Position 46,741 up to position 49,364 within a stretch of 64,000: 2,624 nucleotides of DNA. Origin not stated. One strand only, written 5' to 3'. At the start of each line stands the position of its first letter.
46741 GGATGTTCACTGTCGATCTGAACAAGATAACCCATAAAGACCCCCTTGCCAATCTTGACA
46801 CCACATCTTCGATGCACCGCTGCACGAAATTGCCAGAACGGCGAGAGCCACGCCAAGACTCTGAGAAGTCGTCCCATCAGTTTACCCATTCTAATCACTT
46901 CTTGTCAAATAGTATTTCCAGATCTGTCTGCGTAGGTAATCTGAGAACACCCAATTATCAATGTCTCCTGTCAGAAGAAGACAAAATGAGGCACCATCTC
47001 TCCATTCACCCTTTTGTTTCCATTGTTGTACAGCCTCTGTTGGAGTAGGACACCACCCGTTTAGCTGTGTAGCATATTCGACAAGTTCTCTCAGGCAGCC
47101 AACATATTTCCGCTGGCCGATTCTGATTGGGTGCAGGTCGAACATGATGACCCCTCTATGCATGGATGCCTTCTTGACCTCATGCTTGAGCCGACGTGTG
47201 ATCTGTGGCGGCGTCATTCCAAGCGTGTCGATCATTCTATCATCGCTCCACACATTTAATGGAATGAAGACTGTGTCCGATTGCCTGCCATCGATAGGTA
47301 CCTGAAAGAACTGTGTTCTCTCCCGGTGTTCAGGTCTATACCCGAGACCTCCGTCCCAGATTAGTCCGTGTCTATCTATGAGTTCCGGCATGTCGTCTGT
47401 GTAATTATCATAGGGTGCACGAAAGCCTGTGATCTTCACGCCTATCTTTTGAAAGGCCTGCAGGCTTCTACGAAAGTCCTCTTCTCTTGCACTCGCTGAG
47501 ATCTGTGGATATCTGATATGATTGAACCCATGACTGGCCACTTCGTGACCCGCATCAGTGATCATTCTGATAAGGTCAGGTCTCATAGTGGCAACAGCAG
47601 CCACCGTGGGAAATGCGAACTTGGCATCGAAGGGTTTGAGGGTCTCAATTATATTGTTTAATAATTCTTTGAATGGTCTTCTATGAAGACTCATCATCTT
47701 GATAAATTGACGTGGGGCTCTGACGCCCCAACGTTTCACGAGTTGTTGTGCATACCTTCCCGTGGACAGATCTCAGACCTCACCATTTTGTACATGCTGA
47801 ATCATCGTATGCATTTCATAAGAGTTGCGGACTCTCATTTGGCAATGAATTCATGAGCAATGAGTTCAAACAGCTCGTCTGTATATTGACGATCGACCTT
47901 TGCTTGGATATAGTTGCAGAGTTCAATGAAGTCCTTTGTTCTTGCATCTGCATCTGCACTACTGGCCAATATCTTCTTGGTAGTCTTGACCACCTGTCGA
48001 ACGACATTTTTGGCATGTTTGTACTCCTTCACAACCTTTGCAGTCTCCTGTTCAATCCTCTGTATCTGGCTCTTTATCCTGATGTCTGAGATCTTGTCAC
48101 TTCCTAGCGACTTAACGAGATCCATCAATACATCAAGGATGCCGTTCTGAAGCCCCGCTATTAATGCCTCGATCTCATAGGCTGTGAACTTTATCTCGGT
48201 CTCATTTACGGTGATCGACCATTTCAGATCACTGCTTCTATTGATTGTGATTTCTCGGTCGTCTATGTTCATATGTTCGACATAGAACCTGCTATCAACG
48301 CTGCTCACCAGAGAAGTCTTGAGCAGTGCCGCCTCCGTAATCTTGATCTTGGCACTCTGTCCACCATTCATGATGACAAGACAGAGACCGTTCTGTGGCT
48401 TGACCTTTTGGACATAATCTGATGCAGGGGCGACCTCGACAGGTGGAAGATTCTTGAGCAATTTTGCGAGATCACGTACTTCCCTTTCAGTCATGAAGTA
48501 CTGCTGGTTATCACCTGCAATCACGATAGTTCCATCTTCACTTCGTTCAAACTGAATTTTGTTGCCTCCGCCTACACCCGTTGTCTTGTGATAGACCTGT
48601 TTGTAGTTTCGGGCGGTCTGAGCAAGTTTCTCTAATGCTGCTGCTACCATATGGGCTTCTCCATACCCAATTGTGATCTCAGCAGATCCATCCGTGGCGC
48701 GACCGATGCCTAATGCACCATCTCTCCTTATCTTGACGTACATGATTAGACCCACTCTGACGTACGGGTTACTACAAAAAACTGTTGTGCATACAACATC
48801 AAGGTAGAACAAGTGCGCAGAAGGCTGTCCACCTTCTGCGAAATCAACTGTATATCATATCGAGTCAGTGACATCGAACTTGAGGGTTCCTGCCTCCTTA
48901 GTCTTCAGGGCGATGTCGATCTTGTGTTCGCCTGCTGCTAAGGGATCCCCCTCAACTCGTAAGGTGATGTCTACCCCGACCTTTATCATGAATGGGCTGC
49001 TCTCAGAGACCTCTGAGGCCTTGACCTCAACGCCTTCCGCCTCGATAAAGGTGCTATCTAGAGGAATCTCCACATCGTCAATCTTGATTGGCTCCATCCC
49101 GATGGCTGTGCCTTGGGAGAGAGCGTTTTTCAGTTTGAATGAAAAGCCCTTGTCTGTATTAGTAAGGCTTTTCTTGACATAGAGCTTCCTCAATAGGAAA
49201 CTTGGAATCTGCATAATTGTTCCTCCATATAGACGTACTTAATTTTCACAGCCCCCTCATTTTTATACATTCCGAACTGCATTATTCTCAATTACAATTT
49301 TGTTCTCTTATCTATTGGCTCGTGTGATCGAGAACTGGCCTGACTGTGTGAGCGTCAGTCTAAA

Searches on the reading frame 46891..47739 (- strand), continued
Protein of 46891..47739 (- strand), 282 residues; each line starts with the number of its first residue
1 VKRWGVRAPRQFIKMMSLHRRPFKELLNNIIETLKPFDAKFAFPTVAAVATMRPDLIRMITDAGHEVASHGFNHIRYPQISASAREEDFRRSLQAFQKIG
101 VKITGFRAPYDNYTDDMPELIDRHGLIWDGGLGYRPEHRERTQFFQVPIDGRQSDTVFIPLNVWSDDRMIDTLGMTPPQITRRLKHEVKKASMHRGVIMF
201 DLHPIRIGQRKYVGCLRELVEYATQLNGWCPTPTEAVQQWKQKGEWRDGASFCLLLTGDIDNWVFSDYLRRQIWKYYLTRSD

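Call 69: fold_search(model_id=the predicted structure, library=pdb)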
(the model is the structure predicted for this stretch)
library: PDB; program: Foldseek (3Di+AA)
matches with E <= 10: 1268; with E <= 0.001: 39
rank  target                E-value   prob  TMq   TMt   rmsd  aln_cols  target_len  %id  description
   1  3rxz_C                9.3e-11  1.00  0.71  0.70   4.0       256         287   17  Crystal structure of putative polysaccharide deacetylase from Mycobacterium smegmatis (released 2011-06-22)
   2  3cl6_A                1.3e-10  1.00  0.70  0.65   3.0       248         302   19  Crystal structure of Puue Allantoinase (released 2008-06-10)
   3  3rxz_B                2.7e-10  1.00  0.69  0.68   2.8       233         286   19  Crystal structure of putative polysaccharide deacetylase from Mycobacterium smegmatis (released 2011-06-22)
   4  3rxz_A                3.9e-10  1.00  0.69  0.68   2.9       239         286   19  Crystal structure of putative polysaccharide deacetylase from Mycobacterium smegmatis (released 2011-06-22)
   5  1z7a_F                8.1e-10  1.00  0.69  0.65   4.1       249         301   17  Crystal structure of probable Polysaccharide deacetylase from Pseudomonas aeruginosa PAO1 (released 2005-05-10)
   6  3s6o_C                1.5e-09  1.00  0.67  0.62   3.7       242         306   16  Crystal structure of a Polysaccharide deacetylase family protein from Burkholderia pseudomallei (released 2011-06-15)
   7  1z7a_A                1.5e-09  1.00  0.68  0.64   3.8       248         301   16  Crystal structure of probable Polysaccharide deacetylase from Pseudomonas aeruginosa PAO1 (released 2005-05-10)
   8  3qbu_A                2.0e-09  1.00  0.65  0.64   4.3       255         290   18  Crystal structure of putative peptidoglycan deactelyase (HP0310) from Helicobacter pylori (released 2011-05-25)
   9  1z7a_C                2.5e-09  1.00  0.69  0.65   3.6       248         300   17  Crystal structure of probable Polysaccharide deacetylase from Pseudomonas aeruginosa PAO1 (released 2005-05-10)
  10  3s6o_A                5.6e-09  1.00  0.67  0.62   3.6       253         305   15  Crystal structure of a Polysaccharide deacetylase family protein from Burkholderia pseudomallei (released 2011-06-15)
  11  2cc0_B                8.2e-07  1.00  0.47  0.66   3.2       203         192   14  Family 4 carbohydrate esterase from Streptomyces lividans in complex with acetate (released 2006-01-23)
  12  4m1b_A                9.8e-07  1.00  0.43  0.58   4.5       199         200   18  Structural Determination of BA0150, a Polysaccharide Deacetylase from Bacillus anthracis (released 2014-02-12)
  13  2cc0_A                1.3e-06  1.00  0.43  0.60   4.2       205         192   15  Family 4 carbohydrate esterase from Streptomyces lividans in complex with acetate (released 2006-01-23)
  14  7fbw                  3.3e-06  1.00  0.49  0.71   3.1       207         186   16  Acetylxylan esterase from Caldanaerobacter subterraneus subsp. tengcongensis (released 2021-10-27)
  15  6h8n_A                3.5e-06  1.00  0.46  0.61  14.3       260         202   14  Structure of peptidoglycan deacetylase PdaC from Bacillus subtilis - mutant D285S (released 2019-11-13)
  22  8t0j                  2.1e-05  1.00  0.53  0.55   4.7       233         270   14  Salmonella Typhimurium ArnD (released 2023-10-18)
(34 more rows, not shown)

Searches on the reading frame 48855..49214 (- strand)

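Call 85: search_protein_families(library=pfam, proteins=[window:48855-49214:-], max_evalue=0.0001)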
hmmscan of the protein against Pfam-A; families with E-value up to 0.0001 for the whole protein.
window:48855-49214:- (119 aa): 2 families
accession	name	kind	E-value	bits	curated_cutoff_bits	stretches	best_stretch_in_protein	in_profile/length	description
PF25653.1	HMG-CoA_red_N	-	1.5e-23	83.9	27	1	7-119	1-114/115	Hydroxymethylglutaryl-CoA reductase, N-terminal domain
PF19906.4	CGDB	-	8.1e-06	26.1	27.6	1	14-105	8-108/112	C-glycoside deglycosidase beta subunit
